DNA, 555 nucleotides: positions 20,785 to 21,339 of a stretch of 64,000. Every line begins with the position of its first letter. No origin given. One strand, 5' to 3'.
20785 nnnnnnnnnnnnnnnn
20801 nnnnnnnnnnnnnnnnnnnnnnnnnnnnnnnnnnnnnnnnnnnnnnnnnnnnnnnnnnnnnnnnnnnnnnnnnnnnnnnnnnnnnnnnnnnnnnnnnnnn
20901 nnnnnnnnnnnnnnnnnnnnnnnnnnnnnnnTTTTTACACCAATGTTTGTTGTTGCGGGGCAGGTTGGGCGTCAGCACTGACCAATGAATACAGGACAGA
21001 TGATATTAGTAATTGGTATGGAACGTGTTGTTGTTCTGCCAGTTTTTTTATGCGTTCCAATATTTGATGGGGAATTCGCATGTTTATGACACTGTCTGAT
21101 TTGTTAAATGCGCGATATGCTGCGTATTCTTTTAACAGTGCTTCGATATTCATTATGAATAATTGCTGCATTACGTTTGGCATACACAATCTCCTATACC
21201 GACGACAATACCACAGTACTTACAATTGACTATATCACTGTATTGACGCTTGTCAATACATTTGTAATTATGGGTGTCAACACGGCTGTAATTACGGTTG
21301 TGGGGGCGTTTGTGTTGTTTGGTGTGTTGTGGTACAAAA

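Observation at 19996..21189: Two-gene operon: RHH (BrnA-antitoxin-like) DNA-binding protein followed by a DinD/Bro-N-like protein. Possible TA-like or mobile-element-derived regulatory module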

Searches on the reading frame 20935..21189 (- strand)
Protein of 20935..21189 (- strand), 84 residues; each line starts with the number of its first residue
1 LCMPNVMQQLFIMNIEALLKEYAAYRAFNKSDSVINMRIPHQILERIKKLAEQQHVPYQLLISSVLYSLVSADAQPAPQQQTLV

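Call 3: search_protein_families(library=pfam, proteins=[window:20935-21189:-], max_evalue=10)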
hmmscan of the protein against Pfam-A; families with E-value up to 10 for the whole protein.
window:20935-21189:- (84 aa): 4 families
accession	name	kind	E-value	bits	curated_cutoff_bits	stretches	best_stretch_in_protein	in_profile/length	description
PF12441.14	CopG_antitoxin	-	4.7e-09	37.3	28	1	27-66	37-76/79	CopG antitoxin of type II toxin-antitoxin system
PF03869.20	Arc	-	0.0092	16.2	20.4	1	35-55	7-27/50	Arc-like DNA binding domain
PF07997.16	DUF1694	-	0.032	14.8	25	1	5-60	42-91/117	Protein of unknown function (DUF1694)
PF02244.21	Propep_M14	-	0.094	13.3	22.1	1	30-64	31-65/73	Carboxypeptidase activation peptide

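Call 4: search_protein_families(library=ncbifam, proteins=[window:20935-21189:-], max_evalue=10)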
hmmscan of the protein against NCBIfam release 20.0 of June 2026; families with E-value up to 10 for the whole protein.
window:20935-21189:- (84 aa): 4 families
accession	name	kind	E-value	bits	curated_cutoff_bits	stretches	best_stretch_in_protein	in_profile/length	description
NF047399.1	BrnA_antitoxin_add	equivalog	0.002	18.2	60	1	26-66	26-66/70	type II toxin-antitoxin system BrnA family antitoxin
NF004086.0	PRK05588.1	equivalog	0.01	15.9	321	1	8-65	45-99/255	histidinol phosphate phosphatase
NF041551.1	YlcI_YnfO_N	subfamily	0.038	14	30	1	35-54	5-23/42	YlcI/YnfO family protein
NF052364.1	slr1957_fam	equivalog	0.14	12.5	77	1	18-69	22-72/104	slr1957 family protein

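Call 5: search_protein_families(library=phrogs, proteins=[window:20935-21189:-], max_evalue=1)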
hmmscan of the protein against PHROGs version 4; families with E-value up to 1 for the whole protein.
window:20935-21189:- (84 aa): 4 families
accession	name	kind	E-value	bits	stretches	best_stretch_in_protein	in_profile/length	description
phrog_582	-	transcription regulation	0.0048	18.2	1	28-73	53-98/105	Arc-like repressor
phrog_17810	-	unknown function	0.0069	17.5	1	34-70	44-80/119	-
phrog_30189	-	unknown function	0.048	14.7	1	32-67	45-80/125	-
phrog_949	-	unknown function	0.094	13.6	1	34-54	12-32/61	-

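Call 6: search_protein_families(library=padloc, proteins=[window:20935-21189:-], max_evalue=1)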
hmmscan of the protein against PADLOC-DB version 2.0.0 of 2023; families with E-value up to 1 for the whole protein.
window:20935-21189:- (84 aa): 0 families

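Call 34: find_homologous_proteins(query=window:20938-21183:-, max_evalue=0.01)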
Query seq(82 aa) (82 aa): 291 proteins with E <= 0.01 among 292 candidates; the best 120 are listed.
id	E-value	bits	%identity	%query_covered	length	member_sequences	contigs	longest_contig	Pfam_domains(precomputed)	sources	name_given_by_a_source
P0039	2.0e-41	156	95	99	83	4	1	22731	PF12441.15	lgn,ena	-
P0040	3.8e-40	152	93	99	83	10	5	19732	PF12441.15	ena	-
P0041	7.3e-40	151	95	99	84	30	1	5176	PF12441.15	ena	-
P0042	4.4e-38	146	94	95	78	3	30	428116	PF12441.15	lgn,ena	-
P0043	5.0e-38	146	94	95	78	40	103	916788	PF12441.15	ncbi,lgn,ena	-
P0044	2.5e-35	137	93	89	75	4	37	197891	PF12441.15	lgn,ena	-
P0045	5.7e-33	130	88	89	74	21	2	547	PF12441.15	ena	-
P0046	2.3e-32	128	86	89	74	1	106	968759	PF12441.15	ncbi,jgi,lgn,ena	-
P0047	3.1e-32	127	86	89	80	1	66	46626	PF12441.15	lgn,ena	-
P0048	1.1e-31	126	86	87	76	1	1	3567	PF12441.15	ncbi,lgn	-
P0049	1.1e-31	126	85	89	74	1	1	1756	PF12441.15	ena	-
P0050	1.3e-31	125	85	89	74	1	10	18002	PF12441.15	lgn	-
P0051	1.4e-31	125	85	87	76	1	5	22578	PF12441.15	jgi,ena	-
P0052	1.5e-31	125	85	87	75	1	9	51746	PF12441.15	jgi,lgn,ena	-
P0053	2.4e-31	124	85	87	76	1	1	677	PF12441.15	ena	-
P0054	2.5e-31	124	82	89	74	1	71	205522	PF12441.15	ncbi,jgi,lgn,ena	-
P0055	2.7e-31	124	85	89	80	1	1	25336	PF12441.15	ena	-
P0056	3.0e-31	124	79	91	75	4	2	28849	PF12441.15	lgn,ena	-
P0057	3.2e-31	124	84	84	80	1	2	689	PF12441.15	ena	-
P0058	3.7e-31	124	85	87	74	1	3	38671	PF12441.15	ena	-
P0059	3.9e-31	124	83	87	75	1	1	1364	PF12441.15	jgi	jgi:predicted DNA binding CopG/RHH family protein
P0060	4.2e-31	124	83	87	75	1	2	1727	PF12441.15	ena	-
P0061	4.8e-31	124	82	87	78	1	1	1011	PF12441.15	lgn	-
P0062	4.9e-31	124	83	87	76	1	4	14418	PF12441.15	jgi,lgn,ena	-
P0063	5.0e-31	123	83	87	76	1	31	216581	PF12441.15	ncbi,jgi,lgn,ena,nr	ncbi:MAG: hypothetical protein IJV03_01940 [Alphaproteobacteria bacterium]|jgi:predicted DNA binding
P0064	5.0e-31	123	86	87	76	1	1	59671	PF12441.15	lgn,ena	-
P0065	5.3e-31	123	93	83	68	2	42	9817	PF12441.15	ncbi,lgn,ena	-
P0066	6.1e-31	123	85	87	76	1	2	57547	PF12441.15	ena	-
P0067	6.2e-31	123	82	89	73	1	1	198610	PF12441.15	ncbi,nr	ncbi:MAG: BrnA antitoxin family protein [Alphaproteobacteria bacterium]|nr:BrnA antitoxin family pro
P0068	6.2e-31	123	83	87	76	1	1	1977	PF12441.15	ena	-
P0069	6.5e-31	123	85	87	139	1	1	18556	PF12441.15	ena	-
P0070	6.5e-31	123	83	87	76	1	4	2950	PF12441.15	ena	-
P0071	6.7e-31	123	82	89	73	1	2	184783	PF12441.15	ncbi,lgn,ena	-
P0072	7.0e-31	123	85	87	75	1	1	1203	PF12441.15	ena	-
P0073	7.0e-31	123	83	87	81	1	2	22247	PF12441.15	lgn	-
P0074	7.1e-31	123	82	87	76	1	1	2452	PF12441.15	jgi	jgi:predicted DNA binding CopG/RHH family protein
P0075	7.3e-31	123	82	87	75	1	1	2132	PF12441.15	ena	-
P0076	7.3e-31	123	79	87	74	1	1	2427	PF12441.15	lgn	-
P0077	7.3e-31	123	79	89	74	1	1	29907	PF12441.15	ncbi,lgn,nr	ncbi:MAG: hypothetical protein KBS86_03495 [Proteobacteria bacterium]|nr:hypothetical protein [Candi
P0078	7.9e-31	123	79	91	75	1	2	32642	PF12441.15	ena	-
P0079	8.1e-31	123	83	87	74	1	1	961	PF12441.15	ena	-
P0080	8.3e-31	123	79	87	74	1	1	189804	PF12441.15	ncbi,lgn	-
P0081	9.3e-31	123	79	91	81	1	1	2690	PF12441.15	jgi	-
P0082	9.8e-31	123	83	87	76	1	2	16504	PF12441.15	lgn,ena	-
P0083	1.0e-30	123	83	87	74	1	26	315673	PF12441.15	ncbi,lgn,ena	-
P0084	1.0e-30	123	85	87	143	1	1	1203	PF12441.15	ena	-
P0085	1.1e-30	122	83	87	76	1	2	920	PF12441.15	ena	-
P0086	1.2e-30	122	79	91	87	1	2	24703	PF12441.15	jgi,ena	-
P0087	1.2e-30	122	85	87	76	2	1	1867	PF12441.15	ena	-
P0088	1.3e-30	122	83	87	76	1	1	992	PF12441.15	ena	-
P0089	1.3e-30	122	82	87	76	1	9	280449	PF12441.15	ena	-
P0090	1.3e-30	122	83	87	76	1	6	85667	PF12441.15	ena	-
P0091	1.4e-30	122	83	87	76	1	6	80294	PF12441.15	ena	-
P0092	1.4e-30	122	83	87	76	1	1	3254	PF12441.15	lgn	-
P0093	1.5e-30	122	83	87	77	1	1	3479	PF12441.15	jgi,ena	-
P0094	1.6e-30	122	83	87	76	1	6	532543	PF12441.15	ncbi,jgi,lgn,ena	jgi:predicted DNA binding CopG/RHH family protein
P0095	1.6e-30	122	85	87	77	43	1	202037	PF12441.15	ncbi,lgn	-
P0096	1.7e-30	122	83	87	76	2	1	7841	PF12441.15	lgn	-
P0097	1.7e-30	122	82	87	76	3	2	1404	PF12441.15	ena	-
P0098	1.7e-30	122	86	84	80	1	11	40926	PF12441.15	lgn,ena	-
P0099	1.7e-30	122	86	84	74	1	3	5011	PF12441.15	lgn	-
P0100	1.7e-30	122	83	87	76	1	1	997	PF12441.15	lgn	-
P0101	1.8e-30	122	83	87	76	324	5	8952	PF12441.15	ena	-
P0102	1.8e-30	122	86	84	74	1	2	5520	PF12441.15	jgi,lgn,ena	jgi:predicted DNA binding CopG/RHH family protein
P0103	1.8e-30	122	80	87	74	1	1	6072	PF12441.15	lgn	-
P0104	1.9e-30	122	82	87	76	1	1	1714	PF12441.15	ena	-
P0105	2.0e-30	122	80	87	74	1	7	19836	PF12441.15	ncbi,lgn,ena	ncbi:MAG: CopG family antitoxin [Alphaproteobacteria bacterium]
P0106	2.2e-30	121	83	87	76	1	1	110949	PF12441.15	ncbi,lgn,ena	-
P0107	2.2e-30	121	79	89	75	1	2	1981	PF12441.15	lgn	-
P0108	2.2e-30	121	82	87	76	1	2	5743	PF12441.15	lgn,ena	-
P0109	2.3e-30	121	86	84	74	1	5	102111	PF12441.15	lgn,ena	-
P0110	2.5e-30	121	82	87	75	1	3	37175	PF12441.15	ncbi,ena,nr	ncbi:MAG: hypothetical protein IKZ49_02815 [Alphaproteobacteria bacterium]|nr:hypothetical protein [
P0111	2.5e-30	121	83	87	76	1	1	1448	PF12441.15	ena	-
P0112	2.6e-30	121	82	87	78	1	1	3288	PF12441.15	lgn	-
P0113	2.7e-30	121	82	87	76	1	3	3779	PF12441.15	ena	-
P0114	2.7e-30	121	79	89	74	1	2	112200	PF12441.15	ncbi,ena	-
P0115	2.8e-30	121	82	87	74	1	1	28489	PF12441.15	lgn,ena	-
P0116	3.1e-30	121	79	87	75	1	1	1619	PF12441.15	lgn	-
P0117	3.3e-30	121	82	87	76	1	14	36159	PF12441.15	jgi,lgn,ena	-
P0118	3.4e-30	121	81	89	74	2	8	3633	PF12441.15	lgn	-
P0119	3.5e-30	121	82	87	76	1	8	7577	PF12441.15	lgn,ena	-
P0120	3.7e-30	121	82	87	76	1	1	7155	PF12441.15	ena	-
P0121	3.8e-30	121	86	87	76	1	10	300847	PF12441.15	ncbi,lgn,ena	-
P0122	4.0e-30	121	91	83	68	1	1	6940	PF12441.15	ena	-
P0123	4.1e-30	121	82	87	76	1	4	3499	PF12441.15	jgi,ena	-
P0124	4.4e-30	121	79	89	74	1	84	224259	PF12441.15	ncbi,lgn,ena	-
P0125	4.4e-30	120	82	87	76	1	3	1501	PF12441.15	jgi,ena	-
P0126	4.8e-30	120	91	83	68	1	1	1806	PF12441.15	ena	-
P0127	5.0e-30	120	80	87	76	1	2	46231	PF12441.15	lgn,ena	-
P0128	5.0e-30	120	82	87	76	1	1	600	PF12441.15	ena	-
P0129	5.3e-30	120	82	87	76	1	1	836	PF12441.15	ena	-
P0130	5.4e-30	120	79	89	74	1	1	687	PF12441.15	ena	-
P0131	5.8e-30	120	82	87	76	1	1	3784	PF12441.15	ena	-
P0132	6.1e-30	120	82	87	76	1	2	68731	PF12441.15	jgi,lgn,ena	-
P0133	6.2e-30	120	82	87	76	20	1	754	PF12441.15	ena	-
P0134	6.5e-30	120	82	87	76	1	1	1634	PF12441.15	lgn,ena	-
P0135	6.6e-30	120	80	87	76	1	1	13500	PF12441.15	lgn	-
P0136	6.6e-30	120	83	84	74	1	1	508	PF12441.15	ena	-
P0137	6.7e-30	120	82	87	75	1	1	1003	PF12441.15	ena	-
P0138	6.7e-30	120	78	89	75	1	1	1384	PF12441.15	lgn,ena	-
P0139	6.8e-30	120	82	87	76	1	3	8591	PF12441.15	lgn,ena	-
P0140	6.9e-30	120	82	87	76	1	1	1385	PF12441.15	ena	-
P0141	6.9e-30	120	82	87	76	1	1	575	PF12441.15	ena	-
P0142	6.9e-30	120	82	87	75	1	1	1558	PF12441.15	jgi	-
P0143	6.9e-30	120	82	87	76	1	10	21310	PF12441.15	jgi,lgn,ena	-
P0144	7.4e-30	120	82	87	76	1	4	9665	PF12441.15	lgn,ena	-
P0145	7.9e-30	120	82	89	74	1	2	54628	PF12441.15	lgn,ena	-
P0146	8.7e-30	120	83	87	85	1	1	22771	PF12441.15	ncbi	-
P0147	8.8e-30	120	82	87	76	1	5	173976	PF12441.15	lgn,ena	-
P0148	8.8e-30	120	80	87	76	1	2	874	PF12441.15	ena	-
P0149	8.9e-30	120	82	87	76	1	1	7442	PF12441.15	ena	-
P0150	9.1e-30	119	82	87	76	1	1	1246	PF12441.15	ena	-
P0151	9.3e-30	119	80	87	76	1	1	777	PF12441.15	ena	-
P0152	9.3e-30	119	79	87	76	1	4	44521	PF12441.15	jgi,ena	-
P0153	9.5e-30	119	79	87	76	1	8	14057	PF12441.15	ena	-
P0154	9.9e-30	119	83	84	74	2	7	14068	PF12441.15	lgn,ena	-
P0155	1.1e-29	119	80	87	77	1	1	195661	PF12441.15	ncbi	-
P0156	1.2e-29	119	78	89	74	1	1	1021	PF12441.15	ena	-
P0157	1.2e-29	119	80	91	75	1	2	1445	PF12441.15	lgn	-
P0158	1.2e-29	119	80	87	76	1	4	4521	PF12441.15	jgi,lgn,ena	-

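Call 40: find_encoding_contigs(protein=P0046, flank=4000, max_places=4)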
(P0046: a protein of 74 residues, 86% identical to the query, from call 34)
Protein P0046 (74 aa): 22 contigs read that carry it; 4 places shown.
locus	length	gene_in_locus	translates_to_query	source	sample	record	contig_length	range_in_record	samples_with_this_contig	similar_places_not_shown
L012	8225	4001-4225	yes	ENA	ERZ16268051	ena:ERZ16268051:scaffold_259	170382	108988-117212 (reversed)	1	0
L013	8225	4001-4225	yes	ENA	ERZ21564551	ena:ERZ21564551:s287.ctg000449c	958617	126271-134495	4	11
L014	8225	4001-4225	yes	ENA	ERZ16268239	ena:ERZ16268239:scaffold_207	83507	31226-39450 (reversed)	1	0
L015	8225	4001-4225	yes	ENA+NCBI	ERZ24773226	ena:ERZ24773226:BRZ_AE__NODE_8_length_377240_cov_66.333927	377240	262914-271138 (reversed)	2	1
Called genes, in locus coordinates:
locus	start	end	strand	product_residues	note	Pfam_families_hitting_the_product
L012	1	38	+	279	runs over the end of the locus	-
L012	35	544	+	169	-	PF02698:DUF218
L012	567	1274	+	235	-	PF01553:Acyltransferase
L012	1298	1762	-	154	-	-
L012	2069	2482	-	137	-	-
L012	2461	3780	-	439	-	PF04052:TolB_N, PF25460:Beta-prop_Aladin (faint), PF26550:Tricorn_2nd, PF00930:DPPIV_N (faint), PF25174:Beta-prop_THOC3 (faint), PF26549:Tricorn_N, PF07676:PD40, PF26550:Tricorn_2nd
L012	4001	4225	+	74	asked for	PF12441:CopG_antitoxin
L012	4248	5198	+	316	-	-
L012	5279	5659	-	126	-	-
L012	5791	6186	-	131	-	-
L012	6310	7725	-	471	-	-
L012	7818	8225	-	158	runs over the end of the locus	-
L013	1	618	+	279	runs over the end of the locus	-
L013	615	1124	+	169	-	PF02698:DUF218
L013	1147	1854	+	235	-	PF01553:Acyltransferase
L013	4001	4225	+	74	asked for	PF12441:CopG_antitoxin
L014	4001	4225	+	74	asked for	PF12441:CopG_antitoxin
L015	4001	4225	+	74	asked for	PF12441:CopG_antitoxin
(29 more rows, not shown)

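Call 41: find_encoding_contigs(protein=P0067, flank=4000, max_places=2)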
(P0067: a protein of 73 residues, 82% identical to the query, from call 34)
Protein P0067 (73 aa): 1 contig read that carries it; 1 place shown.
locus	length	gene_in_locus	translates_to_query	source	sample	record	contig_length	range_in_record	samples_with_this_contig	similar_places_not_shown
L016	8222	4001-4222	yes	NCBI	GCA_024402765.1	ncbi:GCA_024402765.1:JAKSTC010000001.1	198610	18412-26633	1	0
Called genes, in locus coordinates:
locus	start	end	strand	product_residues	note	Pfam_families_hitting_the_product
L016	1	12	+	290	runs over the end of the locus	PF00005:ABC_tran, PF13304:AAA_21 (faint)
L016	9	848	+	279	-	-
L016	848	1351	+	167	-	PF02698:DUF218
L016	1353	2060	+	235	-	PF01553:Acyltransferase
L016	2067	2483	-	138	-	-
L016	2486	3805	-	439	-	PF04052:TolB_N, PF00930:DPPIV_N (faint), PF26550:Tricorn_2nd, PF25174:Beta-prop_THOC3 (weak), PF26549:Tricorn_N, PF07676:PD40, PF26549:Tricorn_N, PF26550:Tricorn_2nd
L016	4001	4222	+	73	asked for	PF12441:CopG_antitoxin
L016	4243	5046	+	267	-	-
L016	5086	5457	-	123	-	-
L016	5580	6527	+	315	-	PF01116:F_bP_aldolase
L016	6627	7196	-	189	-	PF08207:EFP_N, PF01132:EFP, PF09285:Elong-fact-P_C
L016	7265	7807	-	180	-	PF00719:Pyrophosphatase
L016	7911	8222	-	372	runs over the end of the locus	PF00712:DNA_pol3_beta, PF02767:DNA_pol3_beta_2, PF02768:DNA_pol3_beta_3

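Call 43: find_related_loci(query=window:20938-21183:-, collection=genome_contigs, flank=5000)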
Query seq(82 aa) (82 aa) in genome_contigs; peptide patterns used: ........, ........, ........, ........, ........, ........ (x = any residue, [..] = any of these).
530 stretches matched a pattern; 171 encode a relative of the query (tblastn E <= 1e-3); the best 80 are kept; 80 distinct loci.
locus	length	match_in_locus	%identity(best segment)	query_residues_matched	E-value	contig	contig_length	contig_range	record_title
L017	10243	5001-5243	96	1-81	2e-48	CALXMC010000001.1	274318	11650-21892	MAG: uncultured Alphaproteobacteria bacterium isolate BRZ_EE__bin33 genome assembly, contig: BRZ_EE__NODE_23_length_2743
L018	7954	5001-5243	94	1-81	3e-47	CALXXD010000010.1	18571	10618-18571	MAG: uncultured Alphaproteobacteria bacterium isolate BRZ_AB__bin14 genome assembly, contig: BRZ_AB__NODE_2861_length_18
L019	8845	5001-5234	96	1-78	4e-46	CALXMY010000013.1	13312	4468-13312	MAG: uncultured Alphaproteobacteria bacterium isolate BRZ_RP__bin67 genome assembly, contig: BRZ_RP__NODE_7949_length_13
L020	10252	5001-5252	94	1-82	2e-46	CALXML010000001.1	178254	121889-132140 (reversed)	MAG: uncultured Alphaproteobacteria bacterium isolate BRZ_KL__bin36 genome assembly, contig: BRZ_KL__NODE_32_length_1782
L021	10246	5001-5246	95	1-81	6e-46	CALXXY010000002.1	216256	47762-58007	MAG: uncultured Alphaproteobacteria bacterium isolate BRZ_PP__bin55 genome assembly, contig: BRZ_PP__NODE_44_length_2162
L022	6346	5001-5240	94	1-81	9e-45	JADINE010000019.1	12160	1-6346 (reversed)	MAG: Candidatus Enterousia excrementavium isolate B1-16210 B1M03__C195378_L12160_SRR9113712, whole genome shotgun sequen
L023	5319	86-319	94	1-78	1e-44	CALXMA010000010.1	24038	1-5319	MAG: uncultured Alphaproteobacteria bacterium isolate BRZ_IT__bin13 genome assembly, contig: BRZ_IT__NODE_2122_length_24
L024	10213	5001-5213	99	1-71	4e-43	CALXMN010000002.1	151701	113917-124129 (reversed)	MAG: uncultured Alphaproteobacteria bacterium isolate BRZ_KQ__bin82 genome assembly, contig: BRZ_KQ__NODE_157_length_151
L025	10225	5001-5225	96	1-74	1e-42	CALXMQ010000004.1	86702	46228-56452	MAG: uncultured Alphaproteobacteria bacterium isolate BRZ_KT__bin2 genome assembly, contig: BRZ_KT__NODE_133_length_8670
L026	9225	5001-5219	96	1-73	6e-43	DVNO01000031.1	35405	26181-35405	MAG TPA_asm: Candidatus Enterousia avicola isolate CHK136-897 CHK136__C165167_L35405_ERR2241905, whole genome shotgun se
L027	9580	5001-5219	95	1-73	2e-42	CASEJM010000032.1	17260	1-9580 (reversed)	uncultured proteobacterium isolate Batch3_idba_bin.193 genome assembly, contig: Batch3_idba_bin.193.fa_k87_30502883, who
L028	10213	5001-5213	99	1-71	1e-42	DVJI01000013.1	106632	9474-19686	MAG TPA_asm: Candidatus Enterousia intestinigallinarum isolate ChiGjej3B3-5194 ChiGjej3B3M5__C761843_L106632_SRR6323341,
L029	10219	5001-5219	93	1-73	8e-42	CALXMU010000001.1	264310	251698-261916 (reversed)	MAG: uncultured Alphaproteobacteria bacterium isolate BRZ_MD__bin57 genome assembly, contig: BRZ_MD__NODE_31_length_2643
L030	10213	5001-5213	94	1-71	2e-41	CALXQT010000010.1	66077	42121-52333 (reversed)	MAG: uncultured Alphaproteobacteria bacterium isolate E20__bin73 genome assembly, contig: E20__k127_10008180, whole geno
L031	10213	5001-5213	93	1-71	2e-41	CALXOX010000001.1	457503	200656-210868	MAG: uncultured Alphaproteobacteria bacterium isolate BRZ_MD__bin1 genome assembly, contig: BRZ_MD__NODE_4_length_457503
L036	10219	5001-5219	82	1-73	1e-37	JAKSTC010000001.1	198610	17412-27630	MAG: Alphaproteobacteria bacterium isolate Horse_feces297 MAG297_1, whole genome shotgun sequence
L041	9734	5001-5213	85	1-71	2e-37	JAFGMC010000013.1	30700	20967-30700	MAG: Alphaproteobacteria bacterium isolate Zod_Metabat.441 k87_11185817, whole genome shotgun sequence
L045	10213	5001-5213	83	1-71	7e-37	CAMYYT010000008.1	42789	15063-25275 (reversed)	MAG TPA_asm: uncultured proteobacterium isolate SRR10912537_bin.24_metaWRAP_v1.3_MAG genome assembly, contig: ERZ1421001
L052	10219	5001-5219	81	1-73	8e-37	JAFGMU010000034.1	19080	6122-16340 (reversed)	MAG: Alphaproteobacteria bacterium isolate Zod_Metabat.497 k87_9062265, whole genome shotgun sequence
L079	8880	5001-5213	79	1-71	3e-35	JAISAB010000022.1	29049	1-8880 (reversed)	MAG: Rickettsiales bacterium isolate Gx481_bin12 k119_4629131, whole genome shotgun sequence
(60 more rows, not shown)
